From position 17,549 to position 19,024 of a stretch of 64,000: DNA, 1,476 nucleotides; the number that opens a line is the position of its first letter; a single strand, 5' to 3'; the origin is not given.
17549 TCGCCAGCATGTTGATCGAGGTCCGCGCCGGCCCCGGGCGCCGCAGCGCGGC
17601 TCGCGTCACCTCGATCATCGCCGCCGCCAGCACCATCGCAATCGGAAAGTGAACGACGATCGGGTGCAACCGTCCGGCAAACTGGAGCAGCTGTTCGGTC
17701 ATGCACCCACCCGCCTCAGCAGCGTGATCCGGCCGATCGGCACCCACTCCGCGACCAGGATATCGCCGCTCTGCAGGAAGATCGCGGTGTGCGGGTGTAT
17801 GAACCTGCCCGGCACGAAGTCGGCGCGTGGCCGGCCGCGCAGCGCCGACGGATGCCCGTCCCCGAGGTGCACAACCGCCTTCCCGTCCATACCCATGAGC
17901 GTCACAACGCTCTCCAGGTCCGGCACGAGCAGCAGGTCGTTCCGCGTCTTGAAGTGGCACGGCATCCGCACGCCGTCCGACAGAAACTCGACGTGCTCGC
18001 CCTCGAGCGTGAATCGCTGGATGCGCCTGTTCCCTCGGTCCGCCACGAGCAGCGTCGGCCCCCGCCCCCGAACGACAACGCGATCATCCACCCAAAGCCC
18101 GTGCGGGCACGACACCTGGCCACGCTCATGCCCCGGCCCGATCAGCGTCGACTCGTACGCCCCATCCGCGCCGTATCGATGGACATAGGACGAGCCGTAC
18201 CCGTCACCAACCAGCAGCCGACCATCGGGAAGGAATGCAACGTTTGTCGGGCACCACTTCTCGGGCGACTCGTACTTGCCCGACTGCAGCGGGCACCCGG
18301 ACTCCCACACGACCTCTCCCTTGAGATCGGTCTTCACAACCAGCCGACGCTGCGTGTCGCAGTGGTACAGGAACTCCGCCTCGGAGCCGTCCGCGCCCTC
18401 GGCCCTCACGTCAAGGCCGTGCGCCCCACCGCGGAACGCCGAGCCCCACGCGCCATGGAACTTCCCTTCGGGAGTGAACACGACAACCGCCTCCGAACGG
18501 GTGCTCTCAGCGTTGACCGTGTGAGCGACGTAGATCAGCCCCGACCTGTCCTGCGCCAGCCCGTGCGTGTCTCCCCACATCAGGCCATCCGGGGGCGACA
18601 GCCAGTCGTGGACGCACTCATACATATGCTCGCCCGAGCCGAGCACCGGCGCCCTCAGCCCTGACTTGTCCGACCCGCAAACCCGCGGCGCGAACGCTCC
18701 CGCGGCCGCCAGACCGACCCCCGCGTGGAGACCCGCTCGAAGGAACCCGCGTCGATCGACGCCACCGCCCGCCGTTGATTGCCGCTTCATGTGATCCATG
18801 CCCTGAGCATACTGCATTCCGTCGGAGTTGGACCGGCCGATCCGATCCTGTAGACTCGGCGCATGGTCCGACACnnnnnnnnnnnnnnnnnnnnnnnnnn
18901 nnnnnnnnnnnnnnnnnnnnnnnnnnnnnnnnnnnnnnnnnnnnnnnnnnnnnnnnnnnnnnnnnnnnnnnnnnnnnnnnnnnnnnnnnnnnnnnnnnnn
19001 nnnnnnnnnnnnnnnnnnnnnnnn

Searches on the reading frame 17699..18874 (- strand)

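Call 30: search_protein_families(library=pfam, proteins=[window:17699-18874:-], max_evalue=0.01)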
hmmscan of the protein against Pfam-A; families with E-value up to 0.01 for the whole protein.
window:17699-18874:- (391 aa): 1 family
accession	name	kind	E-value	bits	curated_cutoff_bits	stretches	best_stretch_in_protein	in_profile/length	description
PF01436.27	NHL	-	2.2e-07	31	20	0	207-229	2-23/28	NHL repeat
